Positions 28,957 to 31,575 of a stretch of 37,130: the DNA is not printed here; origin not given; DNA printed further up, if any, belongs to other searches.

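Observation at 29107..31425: B12-binding radical SAM enzyme fused to TPR repeats with a CX4CX2C cluster motif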

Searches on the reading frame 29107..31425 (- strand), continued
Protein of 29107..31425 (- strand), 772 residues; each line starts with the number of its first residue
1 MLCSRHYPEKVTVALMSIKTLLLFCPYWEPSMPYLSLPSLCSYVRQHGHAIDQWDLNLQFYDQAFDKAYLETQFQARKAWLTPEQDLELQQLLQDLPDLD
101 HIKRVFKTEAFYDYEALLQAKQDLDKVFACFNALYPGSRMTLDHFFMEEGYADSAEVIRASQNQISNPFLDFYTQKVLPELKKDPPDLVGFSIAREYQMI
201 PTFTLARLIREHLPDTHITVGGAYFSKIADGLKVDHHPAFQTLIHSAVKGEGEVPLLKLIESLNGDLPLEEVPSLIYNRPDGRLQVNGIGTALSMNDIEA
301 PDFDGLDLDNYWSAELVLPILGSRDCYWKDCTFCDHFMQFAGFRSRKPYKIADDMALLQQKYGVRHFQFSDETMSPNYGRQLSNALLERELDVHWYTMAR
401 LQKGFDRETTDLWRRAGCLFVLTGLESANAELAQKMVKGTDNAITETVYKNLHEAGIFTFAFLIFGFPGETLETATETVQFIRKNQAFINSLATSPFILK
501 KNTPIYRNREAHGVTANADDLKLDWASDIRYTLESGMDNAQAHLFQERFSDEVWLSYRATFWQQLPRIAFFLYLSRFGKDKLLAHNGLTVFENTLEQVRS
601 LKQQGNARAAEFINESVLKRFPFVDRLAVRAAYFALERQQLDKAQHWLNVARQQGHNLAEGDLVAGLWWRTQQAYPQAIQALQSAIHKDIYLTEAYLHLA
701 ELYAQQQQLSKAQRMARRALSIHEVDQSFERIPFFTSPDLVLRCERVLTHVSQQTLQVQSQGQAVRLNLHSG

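Call 30: fold_search(model_id=the predicted structure, library=pdb)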
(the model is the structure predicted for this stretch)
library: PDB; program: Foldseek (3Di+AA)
matches with E <= 10: 1892; with E <= 0.001: 232
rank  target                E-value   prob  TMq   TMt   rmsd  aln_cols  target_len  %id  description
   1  6wte_A                8.6e-17  1.00  0.43  0.56   6.5       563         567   17  Structure of radical S-adenosylmethionine methyltransferase, TsrM, from Kitasatospora setae with cobalamin and [4Fe-4S (released 2020-12-23)
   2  5ul3                  1.0e-16  1.00  0.48  0.50  13.2       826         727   13  Structure of Cobalamin-dependent S-adenosylmethionine radical enzyme OxsB with aqua-cobalamin bound (released 2017-04-19)
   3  5ul4                  1.1e-16  1.00  0.49  0.51   9.9       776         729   14  Structure of Cobalamin-dependent S-adenosylmethionine radical enzyme OxsB with aqua-cobalamin and S-adenosylmethionine b (released 2017-04-19)
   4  6wte_B                1.6e-16  1.00  0.45  0.63   7.2       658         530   16  Structure of radical S-adenosylmethionine methyltransferase, TsrM, from Kitasatospora setae with cobalamin and [4Fe-4S (released 2020-12-23)
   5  5ul2                  1.9e-16  1.00  0.42  0.44  11.5       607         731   15  Structure of Apo, SeMet-labeled Cobalamin-dependent S-adenosylmethionine radical enzyme OxsB (released 2017-04-19)
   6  6wtf_A                4.0e-15  1.00  0.42  0.58   5.9       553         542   16  Structure of radical S-adenosylmethionine methyltransferase, TsrM, from Kitasatospora setae with tryptophan substrate  (released 2020-12-23)
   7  6wtf_B                5.4e-15  1.00  0.43  0.58   5.2       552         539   17  Structure of radical S-adenosylmethionine methyltransferase, TsrM, from Kitasatospora setae with tryptophan substrate  (released 2020-12-23)
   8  9n1d                  1.6e-13  1.00  0.38  0.45  12.2       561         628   15  Crystal structure of CysS from Corallococcus sp. CA054B with 5'-deoxyadenosine and methionine bound (released 2026-01-28)
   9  9ccb                  2.2e-12  1.00  0.37  0.63   7.5       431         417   16  X-ray crystal structure of methyl-coenzyme M reductase glutamine methylase (MgmA) from Methanothermobacter marburgensis  (released 2025-01-01)
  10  9n1c                  2.5e-12  1.00  0.38  0.45  12.2       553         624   14  Crystal structure of CysS from Corallococcus sp. CA054B with 5'-deoxyadenosine, methionine, and pantetheinylated 3-ethox (released 2026-01-28)
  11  6fd2_B                2.3e-10  1.00  0.43  0.68   8.1       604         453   13  Radical SAM 1,2-diol dehydratase AprD4 in complex with its substrate paromamine (released 2018-01-17)
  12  6fd2_A                2.4e-10  1.00  0.39  0.62   7.0       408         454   16  Radical SAM 1,2-diol dehydratase AprD4 in complex with its substrate paromamine (released 2018-01-17)
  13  9a6d_A                1.8e-09  1.00  0.33  0.51   7.3       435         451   16  Integrative model of MTAB-YVFG by crosslinking MS and deep learning (released 2024-09-18)
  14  7mjw_A                2.5e-08  1.00  0.36  0.58   4.5       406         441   13  Methylated MiaB in the complex with 5'-deoxyadenosine, methionine and RNA (released 2021-09-15)
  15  7mjx_A                3.6e-08  1.00  0.36  0.58   7.1       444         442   13  MiaB in the complex with 5'-deoxyadenosine, methionine and RNA (released 2021-09-15)
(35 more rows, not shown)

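Call 39: find_encoding_contigs(protein=P0044, flank=6000, max_places=2)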
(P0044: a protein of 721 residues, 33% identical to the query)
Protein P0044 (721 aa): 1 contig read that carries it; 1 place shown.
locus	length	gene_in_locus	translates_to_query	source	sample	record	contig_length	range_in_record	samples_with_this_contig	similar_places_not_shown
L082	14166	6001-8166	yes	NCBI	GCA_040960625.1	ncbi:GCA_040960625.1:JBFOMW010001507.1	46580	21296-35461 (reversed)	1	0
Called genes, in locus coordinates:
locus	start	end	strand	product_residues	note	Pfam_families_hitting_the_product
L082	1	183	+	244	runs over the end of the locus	PF06560:GPI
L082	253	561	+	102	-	PF09871:DUF2098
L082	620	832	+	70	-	-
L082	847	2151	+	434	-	PF02783:MCR_beta_N, PF02241:MCR_beta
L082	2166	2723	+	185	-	PF02505:MCR_D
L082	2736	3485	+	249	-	PF02240:MCR_gamma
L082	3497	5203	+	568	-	PF02745:MCR_alpha_N, PF02249:MCR_alpha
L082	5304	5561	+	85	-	PF00684:DnaJ_CXXCXGXG (weak)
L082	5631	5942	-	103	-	PF27275:MJ0093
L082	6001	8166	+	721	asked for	PF02310:B12-binding (weak), PF04055:Radical_SAM, PF05402:PqqD (weak)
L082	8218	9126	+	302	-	PF00890:FAD_binding_2 (faint), PF01266:DAO (faint), PF01946:Thi4 (faint), PF03486:HI0933_like (faint), PF07992:Pyr_redox_2, PF12831:FAD_oxidored (weak), PF13738:Pyr_redox_3, PF00070:Pyr_redox, +1 more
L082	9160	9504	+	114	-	-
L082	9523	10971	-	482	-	PF02386:TrkH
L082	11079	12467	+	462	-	PF00483:NTP_transferase, PF12804:NTP_transf_3 (weak), PF22640:ManC_GMP_beta-helix, PF01050:MannoseP_isomer, PF07883:Cupin_2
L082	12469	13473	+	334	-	PF00483:NTP_transferase, PF12804:NTP_transf_3, PF25084:LbH_EIF2B (weak), PF25087:GMPPB_C (weak)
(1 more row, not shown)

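Call 40: find_encoding_contigs(protein=P0048, flank=6000, max_places=2)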
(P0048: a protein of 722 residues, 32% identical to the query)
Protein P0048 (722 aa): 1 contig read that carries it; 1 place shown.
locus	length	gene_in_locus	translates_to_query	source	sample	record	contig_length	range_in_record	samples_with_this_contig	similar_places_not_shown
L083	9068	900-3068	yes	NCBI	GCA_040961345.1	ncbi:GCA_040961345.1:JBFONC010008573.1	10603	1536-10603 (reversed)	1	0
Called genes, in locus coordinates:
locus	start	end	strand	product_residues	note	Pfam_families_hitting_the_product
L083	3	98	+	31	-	?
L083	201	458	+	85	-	PF17302:DUF5351 (faint), PF00684:DnaJ_CXXCXGXG (weak)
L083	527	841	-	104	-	PF27275:MJ0093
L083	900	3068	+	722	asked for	PF02310:B12-binding (weak), PF04055:Radical_SAM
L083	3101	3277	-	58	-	PF13248:Zn_ribbon_3 (faint)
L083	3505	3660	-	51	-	-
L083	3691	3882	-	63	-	-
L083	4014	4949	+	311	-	PF22113:Mtrc-MtrF_II-IV_dom (faint)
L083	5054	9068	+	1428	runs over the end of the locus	PF14522:Cytochrome_C7 (faint), PF14537:Cytochrom_c3_2 (faint), PF22113:Mtrc-MtrF_II-IV_dom (weak), PF02085:Cytochrom_CIII (weak)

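Call 46: list_cluster_members(proteins=[P0001, P0044, P0048, P0016, P0008])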
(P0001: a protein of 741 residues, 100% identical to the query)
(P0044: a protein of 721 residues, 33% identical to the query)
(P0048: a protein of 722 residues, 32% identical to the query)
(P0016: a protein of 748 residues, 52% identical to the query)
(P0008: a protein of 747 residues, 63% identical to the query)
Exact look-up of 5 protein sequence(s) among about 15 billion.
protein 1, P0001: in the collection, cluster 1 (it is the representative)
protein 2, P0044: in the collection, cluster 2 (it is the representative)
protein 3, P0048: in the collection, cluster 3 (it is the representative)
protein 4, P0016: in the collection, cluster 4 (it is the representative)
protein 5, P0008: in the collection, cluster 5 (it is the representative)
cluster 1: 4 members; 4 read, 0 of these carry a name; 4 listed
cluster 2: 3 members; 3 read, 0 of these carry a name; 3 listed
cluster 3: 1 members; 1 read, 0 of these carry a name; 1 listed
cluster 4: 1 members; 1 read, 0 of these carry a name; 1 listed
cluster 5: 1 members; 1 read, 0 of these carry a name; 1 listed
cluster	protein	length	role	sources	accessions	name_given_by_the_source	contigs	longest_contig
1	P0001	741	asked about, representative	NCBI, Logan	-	-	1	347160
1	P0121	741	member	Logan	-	-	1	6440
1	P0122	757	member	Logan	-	-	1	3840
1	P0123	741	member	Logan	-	-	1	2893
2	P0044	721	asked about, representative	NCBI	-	-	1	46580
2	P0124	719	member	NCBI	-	-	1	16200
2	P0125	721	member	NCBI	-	-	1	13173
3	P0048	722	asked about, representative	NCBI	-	-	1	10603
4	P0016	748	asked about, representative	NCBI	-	-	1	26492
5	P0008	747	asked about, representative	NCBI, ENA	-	-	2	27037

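Call 47: search_protein_representatives(protein=window:29110-31380:-)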
Query: 757 residues. Proteins with E-value up to 0.001 (for the whole library): 31346; up to 1e-10: 13316; up to 1e-30: 1760. The best 150 are listed.
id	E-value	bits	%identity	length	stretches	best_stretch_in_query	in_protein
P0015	2.3e-257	872.3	67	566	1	2-560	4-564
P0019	3.6e-209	713.0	45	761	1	4-739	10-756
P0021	6.8e-169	579.8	46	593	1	3-567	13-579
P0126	7.2e-116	404.5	38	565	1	6-567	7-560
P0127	2.3e-103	363.2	30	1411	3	4-528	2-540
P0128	2.6e-97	343.2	25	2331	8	171-510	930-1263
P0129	2.4e-95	336.7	27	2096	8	168-509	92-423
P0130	2.8e-95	336.4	35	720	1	5-564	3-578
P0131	9.2e-94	331.4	35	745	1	4-565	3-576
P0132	9.9e-93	328.0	39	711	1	4-502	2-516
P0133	3.1e-92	326.4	36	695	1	4-510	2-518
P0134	9.0e-92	324.8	26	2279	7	154-518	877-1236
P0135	7.4e-91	321.8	34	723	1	3-567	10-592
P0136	8.3e-88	311.7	34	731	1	5-568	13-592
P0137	2.0e-87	310.5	34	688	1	3-572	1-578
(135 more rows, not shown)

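Call 51: search_protein_families(library=pfam, alignment_id=A4, max_evalue=0.01)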
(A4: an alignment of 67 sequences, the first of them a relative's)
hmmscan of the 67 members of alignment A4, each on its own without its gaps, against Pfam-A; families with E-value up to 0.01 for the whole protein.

A. member 1, P0130 (720 aa): 3 families
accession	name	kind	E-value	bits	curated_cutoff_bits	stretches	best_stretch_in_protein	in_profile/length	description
PF04055.27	Radical_SAM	-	2.8e-18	67.1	29.5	1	319-480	3-166/166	Radical SAM superfamily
PF02310.24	B12-binding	-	0.00031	21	32.1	1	177-256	44-120/121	B12 binding domain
PF05402.18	PqqD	-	0.0015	19.3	23.4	1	652-716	3-67/67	Coenzyme PQQ synthesis protein D (PqqD)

B. families by the number of members that match (of 67 scanned): 12 families
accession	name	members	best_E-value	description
PF04055.27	Radical_SAM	67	1.3e-20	Radical SAM superfamily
PF02310.24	B12-binding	58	2.6e-13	B12 binding domain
PF05402.18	PqqD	26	2.1e-12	Coenzyme PQQ synthesis protein D (PqqD)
PF07719.23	TPR_2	2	0.00055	Tetratricopeptide repeat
PF14559.12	TPR_19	2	0.002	Tetratricopeptide repeat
PF14853.12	Fis1_TPR_C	1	9.3e-05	Fis1 C-terminal tetratricopeptide repeat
PF13428.12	TPR_14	1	0.00023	Tetratricopeptide repeat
PF13431.12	TPR_17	1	0.00049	Tetratricopeptide repeat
PF19864.5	Radical_SAM_N2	1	0.0023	Radical SAM proteins, N-terminal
PF25554.1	PTS_EIIB_BC_N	1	0.0037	PTS system fructose specific EIIB'BC N-terminal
PF13414.12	TPR_11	1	0.0059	TPR repeat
PF13432.12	TPR_16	1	0.0089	Tetratricopeptide repeat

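Call 59: search_solved_structures(query=A2, max_evalue=0.001, show_alignments=2)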
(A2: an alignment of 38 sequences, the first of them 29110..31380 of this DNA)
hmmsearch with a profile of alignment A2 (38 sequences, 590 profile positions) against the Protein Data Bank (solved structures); distinct sequences matched with E-value up to 0.001: 6.
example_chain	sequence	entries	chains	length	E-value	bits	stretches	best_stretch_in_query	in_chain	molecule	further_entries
5ul2_A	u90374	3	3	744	8.6e-17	64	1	160-480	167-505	OxsB protein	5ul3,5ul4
6wte_A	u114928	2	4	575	2.5e-11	45.9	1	305-468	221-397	B12-binding domain-containing protein | Tryptophan-C2-methyltransferase containing B12-binding domain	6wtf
6fd2_B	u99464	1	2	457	4.2e-10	41.9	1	305-470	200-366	Putative apramycin biosynthetic oxidoreductase 4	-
9ccb_A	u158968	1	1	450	2.4e-09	39.4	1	225-467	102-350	Radical SAM core domain-containing protein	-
7kdx_A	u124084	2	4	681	1.2e-06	30.5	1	186-460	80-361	Methyltransferase TokK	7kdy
9n1b_A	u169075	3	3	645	4.4e-05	25.3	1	233-513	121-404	Radical SAM protein | Radical SAM enzyme CysS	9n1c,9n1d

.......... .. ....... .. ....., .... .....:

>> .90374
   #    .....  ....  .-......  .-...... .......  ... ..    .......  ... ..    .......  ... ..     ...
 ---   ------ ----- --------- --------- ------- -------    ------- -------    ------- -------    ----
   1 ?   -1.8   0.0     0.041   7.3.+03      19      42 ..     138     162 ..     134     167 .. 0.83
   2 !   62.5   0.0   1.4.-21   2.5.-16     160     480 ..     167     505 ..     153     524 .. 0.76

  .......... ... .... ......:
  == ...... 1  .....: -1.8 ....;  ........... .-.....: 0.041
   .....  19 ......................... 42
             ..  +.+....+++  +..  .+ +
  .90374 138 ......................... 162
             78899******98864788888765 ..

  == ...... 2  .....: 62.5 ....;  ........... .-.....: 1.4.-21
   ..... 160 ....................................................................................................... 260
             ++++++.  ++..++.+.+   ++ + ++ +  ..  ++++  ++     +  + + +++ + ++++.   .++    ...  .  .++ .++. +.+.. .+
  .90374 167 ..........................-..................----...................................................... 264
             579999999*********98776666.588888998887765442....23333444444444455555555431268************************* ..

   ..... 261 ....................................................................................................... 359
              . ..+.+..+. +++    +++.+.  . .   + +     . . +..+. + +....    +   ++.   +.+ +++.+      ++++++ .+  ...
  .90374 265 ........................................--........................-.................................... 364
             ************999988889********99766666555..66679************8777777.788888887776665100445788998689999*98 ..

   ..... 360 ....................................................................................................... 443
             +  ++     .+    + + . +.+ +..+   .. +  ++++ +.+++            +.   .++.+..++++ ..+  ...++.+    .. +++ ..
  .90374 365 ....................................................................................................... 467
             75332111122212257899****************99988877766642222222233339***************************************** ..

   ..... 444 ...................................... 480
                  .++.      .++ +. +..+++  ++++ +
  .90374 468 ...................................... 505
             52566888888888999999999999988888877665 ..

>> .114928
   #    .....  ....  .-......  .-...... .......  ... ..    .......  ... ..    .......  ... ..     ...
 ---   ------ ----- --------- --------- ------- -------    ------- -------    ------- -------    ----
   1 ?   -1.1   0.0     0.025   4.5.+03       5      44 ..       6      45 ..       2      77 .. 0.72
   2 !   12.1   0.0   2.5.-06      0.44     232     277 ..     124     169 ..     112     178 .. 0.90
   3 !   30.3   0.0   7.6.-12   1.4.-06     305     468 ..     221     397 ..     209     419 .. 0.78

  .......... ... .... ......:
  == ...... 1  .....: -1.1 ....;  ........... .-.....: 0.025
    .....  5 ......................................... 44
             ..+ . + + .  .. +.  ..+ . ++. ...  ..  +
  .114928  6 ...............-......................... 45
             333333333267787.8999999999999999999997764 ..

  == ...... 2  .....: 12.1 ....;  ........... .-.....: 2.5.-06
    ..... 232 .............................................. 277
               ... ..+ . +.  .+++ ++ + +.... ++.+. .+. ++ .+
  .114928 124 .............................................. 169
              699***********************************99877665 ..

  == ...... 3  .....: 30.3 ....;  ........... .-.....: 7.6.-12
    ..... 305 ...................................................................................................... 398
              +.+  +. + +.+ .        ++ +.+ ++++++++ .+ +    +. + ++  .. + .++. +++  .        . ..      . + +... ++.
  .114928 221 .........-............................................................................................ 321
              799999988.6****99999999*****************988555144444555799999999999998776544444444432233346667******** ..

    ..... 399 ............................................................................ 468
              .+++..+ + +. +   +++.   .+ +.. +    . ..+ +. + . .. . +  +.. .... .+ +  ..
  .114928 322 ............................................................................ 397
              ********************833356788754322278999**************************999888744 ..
